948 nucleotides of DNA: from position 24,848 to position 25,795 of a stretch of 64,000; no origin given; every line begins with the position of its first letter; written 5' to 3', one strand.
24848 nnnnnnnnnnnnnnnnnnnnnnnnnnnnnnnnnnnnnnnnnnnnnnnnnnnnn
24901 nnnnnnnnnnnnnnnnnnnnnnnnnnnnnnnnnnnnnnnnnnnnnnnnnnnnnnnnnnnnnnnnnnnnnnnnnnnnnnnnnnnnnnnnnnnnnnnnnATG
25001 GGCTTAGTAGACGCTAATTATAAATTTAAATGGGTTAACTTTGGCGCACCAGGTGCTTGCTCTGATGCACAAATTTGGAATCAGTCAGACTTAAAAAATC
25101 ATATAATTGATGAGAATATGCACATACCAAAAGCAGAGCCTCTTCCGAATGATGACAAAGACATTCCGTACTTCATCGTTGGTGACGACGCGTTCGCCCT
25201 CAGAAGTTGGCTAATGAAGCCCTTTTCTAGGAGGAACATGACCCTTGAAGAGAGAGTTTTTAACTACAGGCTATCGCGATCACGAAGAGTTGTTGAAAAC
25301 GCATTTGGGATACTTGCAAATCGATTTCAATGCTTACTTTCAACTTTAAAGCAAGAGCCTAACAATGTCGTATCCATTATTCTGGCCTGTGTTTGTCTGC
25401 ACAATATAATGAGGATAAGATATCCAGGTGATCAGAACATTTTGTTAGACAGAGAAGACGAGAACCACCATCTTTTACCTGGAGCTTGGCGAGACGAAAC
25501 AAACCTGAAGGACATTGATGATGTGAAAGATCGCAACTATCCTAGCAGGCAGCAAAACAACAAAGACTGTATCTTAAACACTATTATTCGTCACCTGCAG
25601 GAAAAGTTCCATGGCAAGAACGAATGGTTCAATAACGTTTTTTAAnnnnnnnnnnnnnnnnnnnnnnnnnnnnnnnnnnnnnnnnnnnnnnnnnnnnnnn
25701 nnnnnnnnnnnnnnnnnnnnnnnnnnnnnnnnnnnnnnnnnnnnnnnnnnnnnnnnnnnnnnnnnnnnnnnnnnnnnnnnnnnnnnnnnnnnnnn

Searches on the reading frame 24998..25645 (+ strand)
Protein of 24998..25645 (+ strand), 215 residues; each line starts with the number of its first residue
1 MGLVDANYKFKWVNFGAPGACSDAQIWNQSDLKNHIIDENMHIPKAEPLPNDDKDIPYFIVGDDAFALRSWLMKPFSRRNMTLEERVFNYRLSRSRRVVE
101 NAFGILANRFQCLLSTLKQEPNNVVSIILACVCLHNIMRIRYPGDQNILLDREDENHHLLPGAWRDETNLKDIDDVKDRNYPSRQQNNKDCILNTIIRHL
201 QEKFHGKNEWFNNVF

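Call 34: search_protein_families(library=pfam, proteins=[window:24998-25645:+], max_evalue=0.001)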
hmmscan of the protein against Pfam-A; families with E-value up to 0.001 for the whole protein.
window:24998-25645:+ (215 aa): 2 families
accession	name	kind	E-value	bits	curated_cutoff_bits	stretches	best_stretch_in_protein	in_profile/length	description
PF13359.12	DDE_Tnp_4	-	2.3e-24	86.2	24.8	1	3-136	35-158/158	DDE superfamily endonuclease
PF04827.20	Plant_tran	-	1.1e-07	32.2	22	1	13-138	74-197/205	Plant transposon protein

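Call 56: find_homologous_proteins(query=window:24998-25645:+, max_evalue=1e-30)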
Query window:24998-25645:+ (215 aa): 1402 proteins with E <= 1e-30 among 2328 candidates; the best 120 are listed.
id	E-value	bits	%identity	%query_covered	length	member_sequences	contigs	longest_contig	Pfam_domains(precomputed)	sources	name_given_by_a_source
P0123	1.8e-103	363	85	86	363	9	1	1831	PF04827.21,PF13359.13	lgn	-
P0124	8.1e-92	325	86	79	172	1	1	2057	PF04827.21,PF13359.13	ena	-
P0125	3.7e-77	277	68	84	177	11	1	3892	PF04827.21,PF13359.13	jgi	jgi:hypothetical protein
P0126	1.5e-76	275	58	100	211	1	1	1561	PF04827.21,PF13359.13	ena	-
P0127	1.9e-76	275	79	70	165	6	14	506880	PF04827.21,PF13359.13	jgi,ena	jgi:hypothetical protein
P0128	5.4e-76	273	55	100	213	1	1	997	PF04827.21,PF13359.13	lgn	-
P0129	6.3e-74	266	55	100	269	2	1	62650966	PF04827.21,PF13359.13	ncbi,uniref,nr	ncbi:hypothetical protein FSP39_017590 [Pinctada imbricata]|uniref:DDE Tnp4 domain-containing protei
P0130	6.3e-74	266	62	87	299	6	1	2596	PF04827.21,PF13359.13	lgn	-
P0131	3.6e-73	264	65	79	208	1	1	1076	PF04827.21,PF13359.13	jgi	jgi:hypothetical protein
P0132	7.8e-73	263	59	90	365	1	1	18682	PF04827.21,PF13359.13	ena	-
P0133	9.8e-73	263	61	84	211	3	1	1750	PF04827.21,PF13359.13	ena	-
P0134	1.4e-72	262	55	100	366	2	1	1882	PF01609.28,PF04827.21,PF13359.13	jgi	jgi:hypothetical protein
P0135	1.6e-72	262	65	81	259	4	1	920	PF04827.21,PF13359.13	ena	-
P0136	5.4e-72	260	55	98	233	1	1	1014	PF01609.28,PF04827.21,PF13359.13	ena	-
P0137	5.8e-72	260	66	76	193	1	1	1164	PF04827.21,PF13359.13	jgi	jgi:hypothetical protein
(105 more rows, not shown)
